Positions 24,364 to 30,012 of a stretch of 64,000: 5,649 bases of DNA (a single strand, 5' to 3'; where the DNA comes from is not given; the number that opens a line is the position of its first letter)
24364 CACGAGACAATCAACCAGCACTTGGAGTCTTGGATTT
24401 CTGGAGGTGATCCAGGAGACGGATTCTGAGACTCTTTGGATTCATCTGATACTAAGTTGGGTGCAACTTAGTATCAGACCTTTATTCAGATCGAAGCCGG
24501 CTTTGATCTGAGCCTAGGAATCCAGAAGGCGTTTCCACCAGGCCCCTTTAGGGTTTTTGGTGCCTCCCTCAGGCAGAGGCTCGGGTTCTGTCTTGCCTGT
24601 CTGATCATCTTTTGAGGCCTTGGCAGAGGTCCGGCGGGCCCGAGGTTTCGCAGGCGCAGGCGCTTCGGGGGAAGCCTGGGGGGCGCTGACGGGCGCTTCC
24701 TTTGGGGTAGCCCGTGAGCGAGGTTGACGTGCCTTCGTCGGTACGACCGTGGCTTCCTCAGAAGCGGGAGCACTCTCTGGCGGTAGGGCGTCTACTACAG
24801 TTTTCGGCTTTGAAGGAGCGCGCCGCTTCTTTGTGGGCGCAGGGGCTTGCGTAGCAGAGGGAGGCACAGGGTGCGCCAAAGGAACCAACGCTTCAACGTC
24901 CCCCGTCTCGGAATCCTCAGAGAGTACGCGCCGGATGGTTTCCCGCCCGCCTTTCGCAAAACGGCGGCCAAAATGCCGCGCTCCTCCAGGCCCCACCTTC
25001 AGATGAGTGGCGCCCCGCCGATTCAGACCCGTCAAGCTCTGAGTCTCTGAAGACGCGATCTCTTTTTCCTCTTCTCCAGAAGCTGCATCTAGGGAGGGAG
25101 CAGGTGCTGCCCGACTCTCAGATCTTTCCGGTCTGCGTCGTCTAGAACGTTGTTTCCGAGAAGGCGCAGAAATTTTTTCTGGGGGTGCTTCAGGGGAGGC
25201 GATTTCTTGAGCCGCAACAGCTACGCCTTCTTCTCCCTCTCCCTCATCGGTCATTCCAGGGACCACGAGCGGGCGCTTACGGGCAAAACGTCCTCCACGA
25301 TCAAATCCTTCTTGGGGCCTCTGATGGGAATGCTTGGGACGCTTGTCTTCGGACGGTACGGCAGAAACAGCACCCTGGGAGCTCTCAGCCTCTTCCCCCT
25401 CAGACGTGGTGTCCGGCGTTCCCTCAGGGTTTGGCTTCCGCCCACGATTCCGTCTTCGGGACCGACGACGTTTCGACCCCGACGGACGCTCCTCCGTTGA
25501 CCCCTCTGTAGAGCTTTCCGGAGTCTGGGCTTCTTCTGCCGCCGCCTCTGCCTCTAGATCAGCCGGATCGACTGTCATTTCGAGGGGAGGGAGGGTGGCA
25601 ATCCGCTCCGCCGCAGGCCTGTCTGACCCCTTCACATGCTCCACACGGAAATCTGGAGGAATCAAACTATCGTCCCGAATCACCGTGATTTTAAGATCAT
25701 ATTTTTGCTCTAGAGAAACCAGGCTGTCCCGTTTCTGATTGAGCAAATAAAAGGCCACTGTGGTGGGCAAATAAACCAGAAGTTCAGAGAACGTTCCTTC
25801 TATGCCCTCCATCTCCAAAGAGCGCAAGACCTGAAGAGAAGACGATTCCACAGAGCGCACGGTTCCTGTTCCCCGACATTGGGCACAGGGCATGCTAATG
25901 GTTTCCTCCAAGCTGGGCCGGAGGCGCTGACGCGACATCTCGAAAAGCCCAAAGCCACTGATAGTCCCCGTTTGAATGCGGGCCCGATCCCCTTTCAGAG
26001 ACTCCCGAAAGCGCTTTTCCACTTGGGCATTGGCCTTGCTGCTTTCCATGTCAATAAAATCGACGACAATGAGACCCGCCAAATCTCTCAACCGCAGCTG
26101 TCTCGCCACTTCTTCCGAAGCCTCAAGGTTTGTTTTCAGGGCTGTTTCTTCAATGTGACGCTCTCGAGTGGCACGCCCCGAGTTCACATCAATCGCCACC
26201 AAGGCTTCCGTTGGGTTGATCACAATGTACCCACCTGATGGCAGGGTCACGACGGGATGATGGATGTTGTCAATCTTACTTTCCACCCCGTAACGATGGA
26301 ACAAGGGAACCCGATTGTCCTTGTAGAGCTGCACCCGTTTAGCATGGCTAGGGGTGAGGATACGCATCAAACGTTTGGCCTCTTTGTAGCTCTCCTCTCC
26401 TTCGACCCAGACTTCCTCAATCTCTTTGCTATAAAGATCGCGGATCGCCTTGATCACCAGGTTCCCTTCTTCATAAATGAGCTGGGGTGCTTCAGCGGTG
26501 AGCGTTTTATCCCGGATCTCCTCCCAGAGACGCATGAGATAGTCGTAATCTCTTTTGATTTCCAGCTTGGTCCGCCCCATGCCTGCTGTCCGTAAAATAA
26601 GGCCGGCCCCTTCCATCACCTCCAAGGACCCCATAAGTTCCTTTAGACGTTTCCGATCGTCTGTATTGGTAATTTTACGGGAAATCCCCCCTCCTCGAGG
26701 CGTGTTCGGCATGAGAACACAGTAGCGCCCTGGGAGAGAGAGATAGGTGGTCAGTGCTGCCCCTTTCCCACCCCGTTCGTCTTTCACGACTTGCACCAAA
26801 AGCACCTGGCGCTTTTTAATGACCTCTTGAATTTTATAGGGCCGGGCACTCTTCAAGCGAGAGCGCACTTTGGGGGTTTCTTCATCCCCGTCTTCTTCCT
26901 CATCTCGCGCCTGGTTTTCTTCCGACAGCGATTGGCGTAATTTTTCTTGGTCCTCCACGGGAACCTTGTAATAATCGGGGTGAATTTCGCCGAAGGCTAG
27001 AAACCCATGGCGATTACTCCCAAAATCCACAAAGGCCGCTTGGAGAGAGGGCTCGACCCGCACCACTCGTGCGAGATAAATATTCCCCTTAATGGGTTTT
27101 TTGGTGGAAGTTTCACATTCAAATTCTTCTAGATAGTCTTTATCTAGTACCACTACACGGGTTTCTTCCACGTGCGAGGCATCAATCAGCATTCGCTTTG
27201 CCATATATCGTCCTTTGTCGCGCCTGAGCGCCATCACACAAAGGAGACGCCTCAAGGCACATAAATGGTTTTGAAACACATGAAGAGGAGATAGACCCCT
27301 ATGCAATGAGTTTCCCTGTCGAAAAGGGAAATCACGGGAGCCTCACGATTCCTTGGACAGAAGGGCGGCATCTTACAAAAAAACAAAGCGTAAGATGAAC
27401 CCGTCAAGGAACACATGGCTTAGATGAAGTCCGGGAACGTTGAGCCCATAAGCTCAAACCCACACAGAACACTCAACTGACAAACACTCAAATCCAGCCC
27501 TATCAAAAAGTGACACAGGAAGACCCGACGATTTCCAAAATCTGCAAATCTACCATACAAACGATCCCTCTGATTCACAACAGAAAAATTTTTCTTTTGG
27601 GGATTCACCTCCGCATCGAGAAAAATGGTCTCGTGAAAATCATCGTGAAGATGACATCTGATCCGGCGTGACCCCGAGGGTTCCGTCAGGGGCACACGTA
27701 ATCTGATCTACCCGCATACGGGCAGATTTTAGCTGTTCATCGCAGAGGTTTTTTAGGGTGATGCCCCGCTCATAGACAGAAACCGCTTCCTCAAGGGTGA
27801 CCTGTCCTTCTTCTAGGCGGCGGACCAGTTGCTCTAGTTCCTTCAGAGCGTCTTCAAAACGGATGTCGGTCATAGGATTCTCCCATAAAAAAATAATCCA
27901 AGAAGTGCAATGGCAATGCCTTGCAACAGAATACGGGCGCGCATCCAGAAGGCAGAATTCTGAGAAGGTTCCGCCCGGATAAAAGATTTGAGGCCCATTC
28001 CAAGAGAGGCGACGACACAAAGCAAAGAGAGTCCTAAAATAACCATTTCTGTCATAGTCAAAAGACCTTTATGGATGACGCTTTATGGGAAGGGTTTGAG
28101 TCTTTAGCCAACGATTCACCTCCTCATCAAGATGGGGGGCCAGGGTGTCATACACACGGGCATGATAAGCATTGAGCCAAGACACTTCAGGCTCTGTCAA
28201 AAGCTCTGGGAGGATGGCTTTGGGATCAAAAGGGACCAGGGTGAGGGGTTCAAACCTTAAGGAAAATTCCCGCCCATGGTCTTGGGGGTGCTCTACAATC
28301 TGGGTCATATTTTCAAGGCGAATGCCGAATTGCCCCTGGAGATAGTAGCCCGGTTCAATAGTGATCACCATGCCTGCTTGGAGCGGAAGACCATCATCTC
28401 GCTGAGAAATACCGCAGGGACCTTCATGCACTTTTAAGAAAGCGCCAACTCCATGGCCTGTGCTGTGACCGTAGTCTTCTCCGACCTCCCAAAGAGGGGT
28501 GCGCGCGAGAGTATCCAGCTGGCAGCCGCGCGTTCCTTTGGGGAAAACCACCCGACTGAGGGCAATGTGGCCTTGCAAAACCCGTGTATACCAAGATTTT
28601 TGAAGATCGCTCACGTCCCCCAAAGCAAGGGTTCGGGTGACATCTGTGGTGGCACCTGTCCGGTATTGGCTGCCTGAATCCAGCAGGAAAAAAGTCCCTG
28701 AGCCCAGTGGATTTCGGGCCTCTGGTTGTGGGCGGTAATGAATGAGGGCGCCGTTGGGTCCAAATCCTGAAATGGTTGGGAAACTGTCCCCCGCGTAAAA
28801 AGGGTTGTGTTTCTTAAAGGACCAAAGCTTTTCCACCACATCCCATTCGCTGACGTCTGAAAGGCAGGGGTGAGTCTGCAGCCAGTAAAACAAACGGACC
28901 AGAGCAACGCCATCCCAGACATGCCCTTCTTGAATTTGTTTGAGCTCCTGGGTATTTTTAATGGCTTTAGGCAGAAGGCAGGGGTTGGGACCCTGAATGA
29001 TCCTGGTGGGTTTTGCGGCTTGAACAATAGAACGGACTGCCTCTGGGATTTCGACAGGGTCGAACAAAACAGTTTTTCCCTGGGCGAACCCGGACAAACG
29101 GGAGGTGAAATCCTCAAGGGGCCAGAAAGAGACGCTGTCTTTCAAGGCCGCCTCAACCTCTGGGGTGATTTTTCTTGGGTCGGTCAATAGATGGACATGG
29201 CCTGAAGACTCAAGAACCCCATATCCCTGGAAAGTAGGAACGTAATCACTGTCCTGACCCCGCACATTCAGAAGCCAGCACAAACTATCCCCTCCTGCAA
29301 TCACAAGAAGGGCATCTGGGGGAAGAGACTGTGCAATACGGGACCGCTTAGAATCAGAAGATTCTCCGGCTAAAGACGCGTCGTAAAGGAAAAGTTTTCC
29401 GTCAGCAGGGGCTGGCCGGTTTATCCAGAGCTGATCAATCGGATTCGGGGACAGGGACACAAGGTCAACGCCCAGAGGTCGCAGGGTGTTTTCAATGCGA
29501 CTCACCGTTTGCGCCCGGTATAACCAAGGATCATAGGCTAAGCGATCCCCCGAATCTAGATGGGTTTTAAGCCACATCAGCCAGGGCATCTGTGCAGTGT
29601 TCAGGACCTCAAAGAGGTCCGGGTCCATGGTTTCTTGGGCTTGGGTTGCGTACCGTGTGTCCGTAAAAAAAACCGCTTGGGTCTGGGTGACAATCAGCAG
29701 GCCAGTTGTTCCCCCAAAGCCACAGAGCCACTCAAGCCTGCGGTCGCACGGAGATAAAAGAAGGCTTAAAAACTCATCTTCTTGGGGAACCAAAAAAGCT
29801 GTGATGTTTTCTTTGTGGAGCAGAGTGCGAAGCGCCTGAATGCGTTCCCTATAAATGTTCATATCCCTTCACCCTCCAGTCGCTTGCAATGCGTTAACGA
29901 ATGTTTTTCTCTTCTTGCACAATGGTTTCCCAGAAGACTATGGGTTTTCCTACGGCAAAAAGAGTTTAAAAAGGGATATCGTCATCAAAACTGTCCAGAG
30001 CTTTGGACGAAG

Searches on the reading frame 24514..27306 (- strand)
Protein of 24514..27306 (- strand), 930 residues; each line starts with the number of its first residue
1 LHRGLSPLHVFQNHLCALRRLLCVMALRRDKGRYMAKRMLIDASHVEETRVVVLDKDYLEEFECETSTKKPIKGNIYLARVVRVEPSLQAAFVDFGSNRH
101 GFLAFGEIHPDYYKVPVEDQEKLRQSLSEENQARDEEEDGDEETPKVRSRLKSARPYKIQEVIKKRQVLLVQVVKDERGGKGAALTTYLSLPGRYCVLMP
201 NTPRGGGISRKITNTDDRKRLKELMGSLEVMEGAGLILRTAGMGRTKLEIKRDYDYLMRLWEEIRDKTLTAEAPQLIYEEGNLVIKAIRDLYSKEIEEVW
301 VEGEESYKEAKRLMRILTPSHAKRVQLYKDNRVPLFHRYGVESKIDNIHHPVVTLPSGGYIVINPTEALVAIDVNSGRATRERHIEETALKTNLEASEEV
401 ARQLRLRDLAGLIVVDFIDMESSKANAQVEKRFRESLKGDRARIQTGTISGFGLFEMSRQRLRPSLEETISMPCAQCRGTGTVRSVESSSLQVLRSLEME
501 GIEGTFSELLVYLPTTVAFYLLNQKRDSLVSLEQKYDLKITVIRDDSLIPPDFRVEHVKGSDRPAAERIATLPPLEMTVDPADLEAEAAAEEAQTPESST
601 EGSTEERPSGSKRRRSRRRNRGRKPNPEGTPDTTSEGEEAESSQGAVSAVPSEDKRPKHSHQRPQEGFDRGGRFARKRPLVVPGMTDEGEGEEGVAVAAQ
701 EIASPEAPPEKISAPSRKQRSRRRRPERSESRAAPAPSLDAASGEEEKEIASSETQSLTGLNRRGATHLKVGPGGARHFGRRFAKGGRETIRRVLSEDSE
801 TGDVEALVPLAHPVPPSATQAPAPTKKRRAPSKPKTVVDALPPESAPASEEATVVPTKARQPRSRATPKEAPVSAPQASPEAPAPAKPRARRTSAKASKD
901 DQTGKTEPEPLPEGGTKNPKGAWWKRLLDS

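Call 16: search_protein_families(library=ncbifam, proteins=[window:24514-27306:-], max_evalue=0.00001)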
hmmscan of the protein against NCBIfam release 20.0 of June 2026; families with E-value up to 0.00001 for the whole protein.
window:24514-27306:- (930 aa): 5 families
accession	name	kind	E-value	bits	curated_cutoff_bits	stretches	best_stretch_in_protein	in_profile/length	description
TIGR00757.1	RNaseEG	subfamily_domain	3e-154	513.9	325.95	1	48-495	1-415/415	Rne/Rng family ribonuclease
NF008074.0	PRK10811.1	equivalog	5.5e-145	484.6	908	2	155-559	87-490/1068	ribonuclease E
NF008689.0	PRK11712.1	equivalog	3.3e-98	329.3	594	2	157-536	91-467/489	ribonuclease G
NF052586.1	RnaseECyano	equivalog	7.1e-79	265.8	900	1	158-570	81-491/619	ribonuclease E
NF052588.1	RnaseEMycob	equivalog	4.2e-68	230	1400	2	158-483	411-746/945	ribonuclease E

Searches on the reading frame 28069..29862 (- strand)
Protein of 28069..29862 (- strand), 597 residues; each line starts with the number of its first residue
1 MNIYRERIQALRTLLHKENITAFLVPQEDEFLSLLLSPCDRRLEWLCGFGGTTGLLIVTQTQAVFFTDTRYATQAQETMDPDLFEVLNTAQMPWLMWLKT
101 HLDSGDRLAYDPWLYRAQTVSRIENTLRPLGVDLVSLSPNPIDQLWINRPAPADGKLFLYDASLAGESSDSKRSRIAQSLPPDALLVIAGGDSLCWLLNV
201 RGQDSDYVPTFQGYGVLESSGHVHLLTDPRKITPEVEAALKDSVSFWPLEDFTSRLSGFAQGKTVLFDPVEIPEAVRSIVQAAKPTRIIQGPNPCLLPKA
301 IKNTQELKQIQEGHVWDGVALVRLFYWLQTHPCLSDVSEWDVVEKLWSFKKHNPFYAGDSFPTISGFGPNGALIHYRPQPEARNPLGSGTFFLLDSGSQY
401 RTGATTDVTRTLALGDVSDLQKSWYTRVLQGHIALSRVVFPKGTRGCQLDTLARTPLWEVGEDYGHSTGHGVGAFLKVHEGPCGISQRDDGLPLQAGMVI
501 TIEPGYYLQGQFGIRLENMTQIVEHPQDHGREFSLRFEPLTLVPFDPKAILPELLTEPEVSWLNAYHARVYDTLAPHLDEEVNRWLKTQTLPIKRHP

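Call 16: search_protein_families(library=ncbifam, proteins=[window:28069-29862:-], max_evalue=0.00001)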
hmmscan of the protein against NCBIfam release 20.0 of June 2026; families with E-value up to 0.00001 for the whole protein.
window:28069-29862:- (597 aa): 4 families
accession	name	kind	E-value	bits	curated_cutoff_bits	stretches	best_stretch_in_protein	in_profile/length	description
NF040821.1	dipep_PepQ_Arch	equivalog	6.9e-19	68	630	1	387-524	199-332/346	Xaa-Pro dipeptidase PepQ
NF007310.0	PRK09795.1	equivalog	8.3e-19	67.6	393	1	336-523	157-341/361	aminopeptidase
NF008131.0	PRK10879.1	equivalog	4.3e-09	35.7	465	0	347-431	215-294/438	Xaa-Pro aminopeptidase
NF011174.0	PRK14576.1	subfamily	1.8e-06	27.1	487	1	390-525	256-389/405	putative endopeptidase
